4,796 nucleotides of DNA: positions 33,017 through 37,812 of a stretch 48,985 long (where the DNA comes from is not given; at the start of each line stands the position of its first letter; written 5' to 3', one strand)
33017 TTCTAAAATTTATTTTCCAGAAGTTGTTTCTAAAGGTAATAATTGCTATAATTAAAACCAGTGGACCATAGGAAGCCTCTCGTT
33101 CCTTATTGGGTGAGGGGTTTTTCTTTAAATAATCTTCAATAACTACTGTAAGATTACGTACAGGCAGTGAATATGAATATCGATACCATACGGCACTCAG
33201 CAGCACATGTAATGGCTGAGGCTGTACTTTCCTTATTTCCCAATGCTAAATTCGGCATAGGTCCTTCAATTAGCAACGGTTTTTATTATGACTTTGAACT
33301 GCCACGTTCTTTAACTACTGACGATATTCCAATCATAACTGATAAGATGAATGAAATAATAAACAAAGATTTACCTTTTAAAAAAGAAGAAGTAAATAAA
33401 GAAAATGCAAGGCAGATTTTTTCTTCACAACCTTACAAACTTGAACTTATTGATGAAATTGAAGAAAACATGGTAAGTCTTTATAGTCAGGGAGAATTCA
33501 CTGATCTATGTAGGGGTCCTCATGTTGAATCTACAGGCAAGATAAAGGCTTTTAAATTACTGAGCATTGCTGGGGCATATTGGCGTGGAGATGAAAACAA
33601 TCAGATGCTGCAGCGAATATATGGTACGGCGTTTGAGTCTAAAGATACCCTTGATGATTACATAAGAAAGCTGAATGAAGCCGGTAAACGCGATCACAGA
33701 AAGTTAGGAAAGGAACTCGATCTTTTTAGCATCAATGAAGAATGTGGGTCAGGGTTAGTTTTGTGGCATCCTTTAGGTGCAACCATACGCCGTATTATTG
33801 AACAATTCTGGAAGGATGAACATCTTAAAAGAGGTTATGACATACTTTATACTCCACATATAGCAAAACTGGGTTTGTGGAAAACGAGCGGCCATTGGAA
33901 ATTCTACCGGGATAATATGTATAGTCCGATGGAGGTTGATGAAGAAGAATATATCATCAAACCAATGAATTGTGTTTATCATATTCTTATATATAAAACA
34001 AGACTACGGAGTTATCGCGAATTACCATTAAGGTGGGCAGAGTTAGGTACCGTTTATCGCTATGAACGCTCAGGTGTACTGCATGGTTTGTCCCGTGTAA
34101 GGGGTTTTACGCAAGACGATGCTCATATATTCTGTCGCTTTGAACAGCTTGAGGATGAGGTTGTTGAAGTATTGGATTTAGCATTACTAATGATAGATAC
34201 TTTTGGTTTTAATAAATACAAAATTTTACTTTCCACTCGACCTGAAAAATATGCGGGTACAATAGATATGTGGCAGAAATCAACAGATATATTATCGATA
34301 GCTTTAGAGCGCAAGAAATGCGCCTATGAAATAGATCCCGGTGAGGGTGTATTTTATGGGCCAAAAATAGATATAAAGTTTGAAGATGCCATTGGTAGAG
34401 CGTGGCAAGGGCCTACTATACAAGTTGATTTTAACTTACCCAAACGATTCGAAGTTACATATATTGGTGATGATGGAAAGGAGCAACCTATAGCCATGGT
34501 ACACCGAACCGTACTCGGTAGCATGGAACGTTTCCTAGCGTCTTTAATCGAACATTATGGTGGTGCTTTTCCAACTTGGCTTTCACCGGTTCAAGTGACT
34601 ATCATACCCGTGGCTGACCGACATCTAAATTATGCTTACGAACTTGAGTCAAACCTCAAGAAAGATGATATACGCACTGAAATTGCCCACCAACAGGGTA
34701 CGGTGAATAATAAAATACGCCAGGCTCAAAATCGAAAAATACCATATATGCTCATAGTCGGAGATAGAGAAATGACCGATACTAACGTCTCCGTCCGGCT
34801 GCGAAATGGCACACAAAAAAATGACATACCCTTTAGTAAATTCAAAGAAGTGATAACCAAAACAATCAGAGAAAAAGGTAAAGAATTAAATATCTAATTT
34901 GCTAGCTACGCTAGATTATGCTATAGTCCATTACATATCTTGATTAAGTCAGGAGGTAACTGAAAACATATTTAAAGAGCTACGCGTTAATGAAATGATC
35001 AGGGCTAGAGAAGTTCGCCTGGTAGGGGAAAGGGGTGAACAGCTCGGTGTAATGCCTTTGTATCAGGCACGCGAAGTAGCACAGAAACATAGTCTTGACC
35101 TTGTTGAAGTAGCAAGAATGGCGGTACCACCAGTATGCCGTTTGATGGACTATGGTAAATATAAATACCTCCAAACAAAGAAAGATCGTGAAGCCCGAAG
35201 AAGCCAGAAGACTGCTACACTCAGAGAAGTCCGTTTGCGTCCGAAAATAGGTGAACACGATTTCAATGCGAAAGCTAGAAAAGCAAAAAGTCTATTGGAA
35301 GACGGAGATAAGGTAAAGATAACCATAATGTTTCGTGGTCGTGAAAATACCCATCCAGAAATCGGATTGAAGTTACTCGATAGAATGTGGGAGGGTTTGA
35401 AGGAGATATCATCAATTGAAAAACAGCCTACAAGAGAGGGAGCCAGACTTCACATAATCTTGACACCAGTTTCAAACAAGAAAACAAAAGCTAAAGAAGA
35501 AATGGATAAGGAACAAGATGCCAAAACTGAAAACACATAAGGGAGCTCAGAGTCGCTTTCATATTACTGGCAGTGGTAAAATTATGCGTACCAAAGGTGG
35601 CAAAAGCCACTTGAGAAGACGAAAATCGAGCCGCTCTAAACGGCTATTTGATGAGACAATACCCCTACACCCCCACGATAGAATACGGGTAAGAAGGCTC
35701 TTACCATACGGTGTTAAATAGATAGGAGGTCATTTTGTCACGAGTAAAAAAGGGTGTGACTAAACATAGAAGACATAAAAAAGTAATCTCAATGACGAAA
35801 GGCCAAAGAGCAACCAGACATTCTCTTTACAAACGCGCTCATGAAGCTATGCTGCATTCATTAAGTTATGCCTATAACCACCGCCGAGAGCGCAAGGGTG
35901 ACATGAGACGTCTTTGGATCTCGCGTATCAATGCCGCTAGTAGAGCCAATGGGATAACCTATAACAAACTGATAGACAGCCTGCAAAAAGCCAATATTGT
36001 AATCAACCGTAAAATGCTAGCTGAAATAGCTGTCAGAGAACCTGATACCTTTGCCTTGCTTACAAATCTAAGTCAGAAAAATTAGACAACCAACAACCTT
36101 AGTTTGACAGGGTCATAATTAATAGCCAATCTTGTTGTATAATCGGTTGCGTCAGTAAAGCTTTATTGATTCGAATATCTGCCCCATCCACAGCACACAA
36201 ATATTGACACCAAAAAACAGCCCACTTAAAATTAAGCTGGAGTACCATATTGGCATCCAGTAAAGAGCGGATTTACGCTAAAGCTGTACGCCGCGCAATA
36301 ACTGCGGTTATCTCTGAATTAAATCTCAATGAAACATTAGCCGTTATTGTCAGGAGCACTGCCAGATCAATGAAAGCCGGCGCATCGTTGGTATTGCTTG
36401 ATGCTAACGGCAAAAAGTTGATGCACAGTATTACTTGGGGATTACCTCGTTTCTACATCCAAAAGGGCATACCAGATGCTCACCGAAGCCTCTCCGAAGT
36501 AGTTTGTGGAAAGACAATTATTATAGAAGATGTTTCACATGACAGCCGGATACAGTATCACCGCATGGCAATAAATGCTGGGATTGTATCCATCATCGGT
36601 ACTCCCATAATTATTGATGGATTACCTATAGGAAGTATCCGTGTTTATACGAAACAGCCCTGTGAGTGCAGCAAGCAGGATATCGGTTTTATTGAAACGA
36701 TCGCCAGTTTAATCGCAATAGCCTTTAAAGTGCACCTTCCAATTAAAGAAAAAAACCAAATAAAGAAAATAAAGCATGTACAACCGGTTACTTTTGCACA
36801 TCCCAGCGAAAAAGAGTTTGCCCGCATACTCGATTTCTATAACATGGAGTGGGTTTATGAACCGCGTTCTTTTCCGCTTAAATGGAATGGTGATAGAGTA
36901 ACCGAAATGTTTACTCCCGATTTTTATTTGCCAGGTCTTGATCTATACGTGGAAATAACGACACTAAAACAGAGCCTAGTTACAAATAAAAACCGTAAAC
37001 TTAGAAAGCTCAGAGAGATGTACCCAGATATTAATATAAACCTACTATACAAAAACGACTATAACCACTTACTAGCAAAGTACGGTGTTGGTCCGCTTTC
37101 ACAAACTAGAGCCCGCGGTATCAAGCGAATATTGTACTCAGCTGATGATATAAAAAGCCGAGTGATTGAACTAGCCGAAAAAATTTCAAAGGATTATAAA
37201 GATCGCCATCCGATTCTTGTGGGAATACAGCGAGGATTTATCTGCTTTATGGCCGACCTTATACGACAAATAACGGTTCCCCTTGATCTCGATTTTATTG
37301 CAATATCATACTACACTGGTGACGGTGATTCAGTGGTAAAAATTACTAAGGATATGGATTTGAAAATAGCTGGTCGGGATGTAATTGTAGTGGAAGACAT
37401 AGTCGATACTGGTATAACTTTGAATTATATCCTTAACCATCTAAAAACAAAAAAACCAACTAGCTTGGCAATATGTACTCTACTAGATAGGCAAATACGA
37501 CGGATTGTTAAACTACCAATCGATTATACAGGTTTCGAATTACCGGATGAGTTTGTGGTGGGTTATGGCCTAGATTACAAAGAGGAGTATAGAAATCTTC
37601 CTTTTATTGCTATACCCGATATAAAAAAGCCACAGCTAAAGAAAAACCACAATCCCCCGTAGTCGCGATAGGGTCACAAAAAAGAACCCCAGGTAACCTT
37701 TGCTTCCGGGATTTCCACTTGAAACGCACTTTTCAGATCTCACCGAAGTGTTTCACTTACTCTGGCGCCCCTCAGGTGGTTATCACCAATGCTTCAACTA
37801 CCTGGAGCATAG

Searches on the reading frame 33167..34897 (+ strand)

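Call 40: search_protein_families(library=ncbifam, proteins=[window:33167-34897:+], max_evalue=1e-20)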
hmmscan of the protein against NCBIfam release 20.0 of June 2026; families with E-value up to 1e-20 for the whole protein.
window:33167-34897:+ (576 aa): 4 families
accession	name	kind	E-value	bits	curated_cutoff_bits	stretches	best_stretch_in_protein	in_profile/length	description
TIGR00418.1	thrS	equivalog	1.1e-220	734.3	383.65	1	9-566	1-564/565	threonine--tRNA ligase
NF003068.0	PRK03991.1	equivalog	1.3e-64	218.7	484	1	170-569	192-594/613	threonine--tRNA ligase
TIGR00408.1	proS_fam_I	equivalog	4.1e-22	78.7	437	0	411-574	217-388/475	proline--tRNA ligase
NF006625.0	PRK09194.1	equivalog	1.1e-21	77.3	558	0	193-323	35-164/559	proline--tRNA ligase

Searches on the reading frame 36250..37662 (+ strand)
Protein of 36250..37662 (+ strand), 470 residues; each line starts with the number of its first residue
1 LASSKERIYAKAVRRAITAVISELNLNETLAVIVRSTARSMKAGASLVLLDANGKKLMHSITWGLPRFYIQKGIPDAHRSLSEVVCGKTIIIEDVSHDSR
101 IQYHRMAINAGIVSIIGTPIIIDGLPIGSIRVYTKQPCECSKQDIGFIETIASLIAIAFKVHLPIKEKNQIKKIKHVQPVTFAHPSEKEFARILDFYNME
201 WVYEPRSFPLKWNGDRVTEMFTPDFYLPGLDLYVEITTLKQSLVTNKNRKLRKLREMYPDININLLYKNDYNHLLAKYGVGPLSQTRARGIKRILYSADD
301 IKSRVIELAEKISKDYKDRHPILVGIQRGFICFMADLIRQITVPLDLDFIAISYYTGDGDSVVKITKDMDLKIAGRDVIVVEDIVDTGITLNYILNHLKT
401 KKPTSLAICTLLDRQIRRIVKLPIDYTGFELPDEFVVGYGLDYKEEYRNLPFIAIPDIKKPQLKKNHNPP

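Call 38: search_protein_families(library=ncbifam, proteins=[window:36250-37662:+], max_evalue=1e-8)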
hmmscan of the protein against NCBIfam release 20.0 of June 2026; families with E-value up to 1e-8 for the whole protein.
window:36250-37662:+ (470 aa): 2 families
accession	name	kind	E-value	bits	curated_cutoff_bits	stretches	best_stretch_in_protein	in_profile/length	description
TIGR01203.1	HGPRTase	equivalog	9.3e-54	181.7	150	1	294-454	1-164/167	hypoxanthine phosphoribosyltransferase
NF006605.0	PRK09162.1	equivalog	1.3e-32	112.7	181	1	294-454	16-178/183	hypoxanthine-guanine phosphoribosyltransferase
